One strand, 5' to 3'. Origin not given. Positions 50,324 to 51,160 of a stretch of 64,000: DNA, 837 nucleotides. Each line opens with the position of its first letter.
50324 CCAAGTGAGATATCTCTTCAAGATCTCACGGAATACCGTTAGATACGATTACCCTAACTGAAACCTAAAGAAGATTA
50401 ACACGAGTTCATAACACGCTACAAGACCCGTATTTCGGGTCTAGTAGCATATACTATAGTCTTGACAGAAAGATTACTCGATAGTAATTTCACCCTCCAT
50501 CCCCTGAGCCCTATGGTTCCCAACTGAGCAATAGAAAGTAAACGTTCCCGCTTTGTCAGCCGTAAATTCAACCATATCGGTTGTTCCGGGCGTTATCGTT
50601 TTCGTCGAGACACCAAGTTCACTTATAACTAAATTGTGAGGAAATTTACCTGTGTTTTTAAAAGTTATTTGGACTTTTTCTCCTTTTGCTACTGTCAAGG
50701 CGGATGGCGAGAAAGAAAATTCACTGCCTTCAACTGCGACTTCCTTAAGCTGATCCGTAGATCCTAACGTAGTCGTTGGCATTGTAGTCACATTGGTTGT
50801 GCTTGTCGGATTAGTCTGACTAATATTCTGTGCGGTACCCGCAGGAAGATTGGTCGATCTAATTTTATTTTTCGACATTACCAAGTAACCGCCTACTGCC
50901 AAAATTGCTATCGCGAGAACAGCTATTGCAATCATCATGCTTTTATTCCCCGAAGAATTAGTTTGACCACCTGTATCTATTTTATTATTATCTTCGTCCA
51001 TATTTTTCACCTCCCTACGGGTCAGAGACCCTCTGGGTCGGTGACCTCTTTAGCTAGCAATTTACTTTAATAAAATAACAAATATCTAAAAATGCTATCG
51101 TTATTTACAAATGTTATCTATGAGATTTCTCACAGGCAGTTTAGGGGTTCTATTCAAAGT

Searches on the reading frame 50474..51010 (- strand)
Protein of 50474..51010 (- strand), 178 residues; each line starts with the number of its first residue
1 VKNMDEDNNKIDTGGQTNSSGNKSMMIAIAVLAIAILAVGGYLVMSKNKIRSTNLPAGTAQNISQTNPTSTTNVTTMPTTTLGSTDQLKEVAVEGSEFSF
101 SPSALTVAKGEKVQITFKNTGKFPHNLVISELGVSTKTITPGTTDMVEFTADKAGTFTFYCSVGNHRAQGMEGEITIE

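Call 19: search_protein_families(library=pfam, max_evalue=0.01, proteins=[window:50474-51010:-])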
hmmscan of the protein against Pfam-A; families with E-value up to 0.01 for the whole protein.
window:50474-51010:- (178 aa): 5 families
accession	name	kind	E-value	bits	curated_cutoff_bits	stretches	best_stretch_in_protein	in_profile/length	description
PF13473.12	Cupredoxin_1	-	2.2e-16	60.2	27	1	86-170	18-100/104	Cupredoxin-like domain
PF00127.26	Copper-bind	-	4.1e-13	50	21.2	1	91-178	5-99/99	Copper binding proteins, plastocyanin/azurin family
PF07731.20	Cu-oxidase_2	-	2.4e-07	31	20.4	1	136-175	92-131/137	Multicopper oxidase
PF07732.21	Cu-oxidase_3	-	3.1e-05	24.5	21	1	133-178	69-115/119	Multicopper oxidase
PF23509.1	MSMEG_3727_PQQ-assoc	-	6.2e-05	22.9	27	1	90-177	46-134/152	MSMEG_3727, PQQ-associated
